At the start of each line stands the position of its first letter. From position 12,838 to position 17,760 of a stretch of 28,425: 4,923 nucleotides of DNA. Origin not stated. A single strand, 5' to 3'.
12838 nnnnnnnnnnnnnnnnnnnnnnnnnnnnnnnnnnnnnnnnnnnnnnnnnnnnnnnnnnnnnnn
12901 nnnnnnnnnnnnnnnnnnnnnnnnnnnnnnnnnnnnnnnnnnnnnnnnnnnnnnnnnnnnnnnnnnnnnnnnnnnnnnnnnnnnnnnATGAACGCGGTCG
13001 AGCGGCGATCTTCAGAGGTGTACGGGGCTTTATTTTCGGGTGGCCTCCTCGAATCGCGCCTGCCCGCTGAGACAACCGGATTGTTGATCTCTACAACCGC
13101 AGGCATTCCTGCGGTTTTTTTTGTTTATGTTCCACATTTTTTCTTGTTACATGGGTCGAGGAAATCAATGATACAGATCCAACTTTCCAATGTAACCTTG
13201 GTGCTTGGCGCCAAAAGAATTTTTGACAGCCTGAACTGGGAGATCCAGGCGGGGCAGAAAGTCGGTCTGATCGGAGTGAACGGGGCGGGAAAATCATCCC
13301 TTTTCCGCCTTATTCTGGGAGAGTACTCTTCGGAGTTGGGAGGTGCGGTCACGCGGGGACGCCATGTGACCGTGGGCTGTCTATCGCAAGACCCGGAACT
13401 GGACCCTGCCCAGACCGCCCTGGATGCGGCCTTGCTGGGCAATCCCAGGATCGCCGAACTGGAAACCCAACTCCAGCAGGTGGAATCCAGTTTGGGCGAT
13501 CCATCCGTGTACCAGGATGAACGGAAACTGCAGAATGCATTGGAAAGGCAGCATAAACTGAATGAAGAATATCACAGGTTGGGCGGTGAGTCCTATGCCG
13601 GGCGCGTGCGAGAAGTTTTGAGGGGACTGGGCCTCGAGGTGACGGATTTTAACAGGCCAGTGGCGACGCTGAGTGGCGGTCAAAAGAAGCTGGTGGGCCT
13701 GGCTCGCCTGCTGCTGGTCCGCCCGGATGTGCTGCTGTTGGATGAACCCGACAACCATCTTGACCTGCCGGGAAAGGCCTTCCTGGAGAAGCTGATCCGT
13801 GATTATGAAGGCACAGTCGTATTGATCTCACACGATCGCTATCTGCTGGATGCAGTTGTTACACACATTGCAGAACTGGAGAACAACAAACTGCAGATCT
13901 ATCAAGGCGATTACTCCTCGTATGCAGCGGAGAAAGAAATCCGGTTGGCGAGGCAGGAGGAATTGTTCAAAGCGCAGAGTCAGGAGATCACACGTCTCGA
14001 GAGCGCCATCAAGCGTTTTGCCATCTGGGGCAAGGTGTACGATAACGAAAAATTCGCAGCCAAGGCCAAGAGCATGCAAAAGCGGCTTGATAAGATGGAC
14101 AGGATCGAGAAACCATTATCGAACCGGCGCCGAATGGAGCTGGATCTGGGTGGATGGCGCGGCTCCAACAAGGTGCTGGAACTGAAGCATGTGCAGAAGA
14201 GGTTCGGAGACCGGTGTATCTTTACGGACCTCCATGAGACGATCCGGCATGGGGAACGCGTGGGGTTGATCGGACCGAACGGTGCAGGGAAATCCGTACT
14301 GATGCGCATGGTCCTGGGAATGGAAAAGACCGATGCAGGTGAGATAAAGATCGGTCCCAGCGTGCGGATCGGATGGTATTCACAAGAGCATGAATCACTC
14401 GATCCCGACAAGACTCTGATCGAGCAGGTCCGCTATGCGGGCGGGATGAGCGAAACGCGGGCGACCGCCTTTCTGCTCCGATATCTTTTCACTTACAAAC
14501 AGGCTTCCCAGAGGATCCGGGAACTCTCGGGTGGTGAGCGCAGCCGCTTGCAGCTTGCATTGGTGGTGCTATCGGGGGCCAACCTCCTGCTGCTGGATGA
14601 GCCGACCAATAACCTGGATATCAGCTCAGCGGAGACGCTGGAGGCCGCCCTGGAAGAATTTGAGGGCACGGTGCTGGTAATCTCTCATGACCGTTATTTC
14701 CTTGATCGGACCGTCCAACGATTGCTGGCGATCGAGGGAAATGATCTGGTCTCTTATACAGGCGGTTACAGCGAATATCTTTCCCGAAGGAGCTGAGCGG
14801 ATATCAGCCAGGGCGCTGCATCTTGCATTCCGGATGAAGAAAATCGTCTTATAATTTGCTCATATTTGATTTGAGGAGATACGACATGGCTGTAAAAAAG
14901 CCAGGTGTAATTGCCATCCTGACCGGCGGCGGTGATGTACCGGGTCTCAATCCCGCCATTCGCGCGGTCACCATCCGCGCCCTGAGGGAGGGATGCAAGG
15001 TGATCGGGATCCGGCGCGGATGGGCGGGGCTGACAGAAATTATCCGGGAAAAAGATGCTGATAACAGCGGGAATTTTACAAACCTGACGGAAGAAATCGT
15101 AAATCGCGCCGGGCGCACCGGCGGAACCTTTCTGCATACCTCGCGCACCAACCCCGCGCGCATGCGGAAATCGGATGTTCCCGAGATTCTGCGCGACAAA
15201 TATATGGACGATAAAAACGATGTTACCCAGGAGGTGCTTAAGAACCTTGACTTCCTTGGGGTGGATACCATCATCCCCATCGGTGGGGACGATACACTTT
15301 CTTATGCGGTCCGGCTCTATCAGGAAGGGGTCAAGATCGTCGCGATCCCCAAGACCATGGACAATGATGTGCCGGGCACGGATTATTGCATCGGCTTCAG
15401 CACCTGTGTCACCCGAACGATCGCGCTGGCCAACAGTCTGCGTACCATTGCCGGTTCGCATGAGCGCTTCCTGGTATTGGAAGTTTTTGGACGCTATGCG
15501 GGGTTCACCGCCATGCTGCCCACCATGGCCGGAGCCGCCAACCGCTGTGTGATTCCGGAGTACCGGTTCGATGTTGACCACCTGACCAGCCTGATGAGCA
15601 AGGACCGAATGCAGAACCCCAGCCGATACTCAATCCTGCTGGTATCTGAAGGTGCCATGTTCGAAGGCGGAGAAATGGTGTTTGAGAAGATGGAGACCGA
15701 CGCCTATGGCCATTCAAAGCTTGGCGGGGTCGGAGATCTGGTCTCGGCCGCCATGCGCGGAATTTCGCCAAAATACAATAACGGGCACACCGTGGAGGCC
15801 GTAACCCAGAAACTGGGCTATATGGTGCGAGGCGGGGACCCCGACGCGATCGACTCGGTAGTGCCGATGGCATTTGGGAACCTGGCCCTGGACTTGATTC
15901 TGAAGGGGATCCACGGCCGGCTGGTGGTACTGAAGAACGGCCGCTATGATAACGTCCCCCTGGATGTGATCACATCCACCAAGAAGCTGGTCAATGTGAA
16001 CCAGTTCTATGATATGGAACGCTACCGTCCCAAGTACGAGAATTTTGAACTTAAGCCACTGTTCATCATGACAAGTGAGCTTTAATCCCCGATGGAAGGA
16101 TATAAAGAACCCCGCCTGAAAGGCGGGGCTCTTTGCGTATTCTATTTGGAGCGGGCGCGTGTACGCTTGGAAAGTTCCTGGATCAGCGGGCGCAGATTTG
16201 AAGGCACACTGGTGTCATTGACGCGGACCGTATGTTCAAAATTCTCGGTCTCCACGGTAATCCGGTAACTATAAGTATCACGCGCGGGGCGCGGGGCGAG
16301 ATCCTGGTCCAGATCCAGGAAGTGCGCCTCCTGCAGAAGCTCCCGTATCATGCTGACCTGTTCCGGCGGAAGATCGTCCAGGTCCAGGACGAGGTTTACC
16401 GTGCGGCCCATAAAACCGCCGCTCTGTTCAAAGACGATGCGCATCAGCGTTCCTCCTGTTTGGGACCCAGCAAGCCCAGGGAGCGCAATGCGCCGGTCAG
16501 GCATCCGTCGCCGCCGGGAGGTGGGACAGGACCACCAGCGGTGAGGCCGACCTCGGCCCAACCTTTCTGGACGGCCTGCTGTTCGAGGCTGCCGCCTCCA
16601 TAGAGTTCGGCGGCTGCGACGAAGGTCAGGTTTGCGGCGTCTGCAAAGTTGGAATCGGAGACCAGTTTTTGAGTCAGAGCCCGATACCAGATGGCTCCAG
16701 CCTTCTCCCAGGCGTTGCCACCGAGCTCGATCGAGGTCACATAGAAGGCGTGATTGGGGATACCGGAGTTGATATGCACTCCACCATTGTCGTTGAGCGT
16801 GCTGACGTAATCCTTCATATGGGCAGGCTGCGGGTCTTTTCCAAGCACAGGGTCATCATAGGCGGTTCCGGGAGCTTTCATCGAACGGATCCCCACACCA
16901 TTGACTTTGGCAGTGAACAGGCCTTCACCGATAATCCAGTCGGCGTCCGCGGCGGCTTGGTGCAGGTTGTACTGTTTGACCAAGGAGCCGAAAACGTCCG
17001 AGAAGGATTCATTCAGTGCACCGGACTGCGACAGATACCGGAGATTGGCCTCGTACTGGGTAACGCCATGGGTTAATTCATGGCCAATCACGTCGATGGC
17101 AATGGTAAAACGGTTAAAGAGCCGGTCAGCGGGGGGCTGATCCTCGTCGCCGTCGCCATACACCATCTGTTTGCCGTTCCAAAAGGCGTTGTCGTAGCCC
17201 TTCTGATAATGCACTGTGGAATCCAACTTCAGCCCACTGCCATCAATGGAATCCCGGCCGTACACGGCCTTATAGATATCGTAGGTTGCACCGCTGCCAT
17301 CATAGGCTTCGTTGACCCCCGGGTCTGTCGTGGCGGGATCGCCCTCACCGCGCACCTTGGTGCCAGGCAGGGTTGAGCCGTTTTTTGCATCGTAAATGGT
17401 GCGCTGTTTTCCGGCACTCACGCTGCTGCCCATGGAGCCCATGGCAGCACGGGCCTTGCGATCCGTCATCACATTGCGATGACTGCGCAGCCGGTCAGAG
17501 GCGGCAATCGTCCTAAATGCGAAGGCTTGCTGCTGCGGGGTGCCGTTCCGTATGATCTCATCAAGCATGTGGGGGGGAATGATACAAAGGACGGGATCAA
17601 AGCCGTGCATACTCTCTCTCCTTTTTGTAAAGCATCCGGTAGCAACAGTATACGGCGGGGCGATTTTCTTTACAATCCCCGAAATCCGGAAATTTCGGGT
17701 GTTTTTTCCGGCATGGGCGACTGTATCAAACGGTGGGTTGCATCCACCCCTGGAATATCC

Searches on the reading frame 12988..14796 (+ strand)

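Call 94: search_protein_families(library=pfam, proteins=[window:12988-14796:+], max_evalue=0.0001)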
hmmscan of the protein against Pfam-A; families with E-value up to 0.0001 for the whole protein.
window:12988-14796:+ (602 aa): 11 families
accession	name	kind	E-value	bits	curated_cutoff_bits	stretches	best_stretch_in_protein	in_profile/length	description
PF00005.33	ABC_tran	-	1.2e-51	175.3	25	2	413-541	2-137/137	ABC transporter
PF12848.13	ABC_tran_Xtn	-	4.5e-20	72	25.9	1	296-381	2-81/85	ABC transporter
PF13304.12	AAA_21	-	8.7e-17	62.6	27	1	220-288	230-304/304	AAA domain, putative AbiEii toxin, Type IV TA system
PF02463.25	SMC_N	-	2.5e-14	53.7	40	0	511-579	135-208/220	RecF/RecN/SMC N terminal domain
PF16326.10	ABC_tran_CTD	-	3.6e-06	27.5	32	1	154-196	16-58/69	ABC transporter C-terminal domain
PF03193.22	RsgA_GTPase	-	5.1e-06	26.9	30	0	77-128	95-148/174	RsgA GTPase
PF13401.12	AAA_22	-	5.5e-06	27.2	27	0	427-487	10-45/130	AAA domain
PF13555.12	AAA_29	-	5.3e-05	23.3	27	0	79-106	12-39/61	P-loop containing region of AAA domain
PF00006.31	ATP-synt_ab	-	6.2e-05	23.2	29.5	0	414-445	6-37/213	ATP synthase alpha/beta family, nucleotide-binding domain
PF13191.12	AAA_16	-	7e-05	23.8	32.6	0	92-170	27-103/167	AAA ATPase domain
PF01926.29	MMR_HSR1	-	8.4e-05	23.1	21.9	0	91-116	1-25/113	50S ribosome-binding GTPase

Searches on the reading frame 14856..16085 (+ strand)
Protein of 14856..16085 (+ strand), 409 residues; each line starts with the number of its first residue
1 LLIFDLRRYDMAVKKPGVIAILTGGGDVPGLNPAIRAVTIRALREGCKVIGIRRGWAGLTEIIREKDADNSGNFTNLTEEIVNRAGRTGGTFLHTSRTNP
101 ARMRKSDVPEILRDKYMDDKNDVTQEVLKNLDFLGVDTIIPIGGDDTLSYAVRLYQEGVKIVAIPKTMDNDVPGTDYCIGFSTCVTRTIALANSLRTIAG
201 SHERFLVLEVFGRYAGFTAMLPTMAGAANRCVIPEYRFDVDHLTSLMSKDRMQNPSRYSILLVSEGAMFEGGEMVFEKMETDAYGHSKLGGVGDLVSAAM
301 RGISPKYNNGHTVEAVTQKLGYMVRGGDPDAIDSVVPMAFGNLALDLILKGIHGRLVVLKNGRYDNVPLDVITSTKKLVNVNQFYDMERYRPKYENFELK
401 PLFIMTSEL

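Call 94: search_protein_families(library=pfam, proteins=[window:14856-16085:+], max_evalue=0.0001)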
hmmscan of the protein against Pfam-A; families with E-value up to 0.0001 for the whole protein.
window:14856-16085:+ (409 aa): 1 family
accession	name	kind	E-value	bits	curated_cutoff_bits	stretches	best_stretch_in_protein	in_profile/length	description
PF00365.25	PFK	-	6.9e-68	229.4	30.9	1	19-348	2-277/277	Phosphofructokinase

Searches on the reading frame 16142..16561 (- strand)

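Call 94: search_protein_families(library=pfam, proteins=[window:16142-16561:-], max_evalue=0.0001)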
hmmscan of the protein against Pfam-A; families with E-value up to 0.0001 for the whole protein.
window:16142-16561:- (139 aa): 1 family
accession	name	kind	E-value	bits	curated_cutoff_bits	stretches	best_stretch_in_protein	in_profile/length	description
PF20242.3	Emfourin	-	2.4e-20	73.2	27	1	44-130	1-90/91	Emfourin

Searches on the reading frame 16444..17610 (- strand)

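Call 94: search_protein_families(library=pfam, proteins=[window:16444-17610:-], max_evalue=0.0001)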
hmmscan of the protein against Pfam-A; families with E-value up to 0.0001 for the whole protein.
window:16444-17610:- (388 aa): 2 families
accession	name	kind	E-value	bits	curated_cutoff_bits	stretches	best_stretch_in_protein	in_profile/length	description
PF02868.21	Peptidase_M4_C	-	2.2e-56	190.7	24.4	1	188-355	1-164/165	Thermolysin metallopeptidase, alpha-helical domain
PF01447.24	Peptidase_M4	-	5.3e-28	98.7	22.4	1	71-185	32-145/145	Thermolysin metallopeptidase, catalytic domain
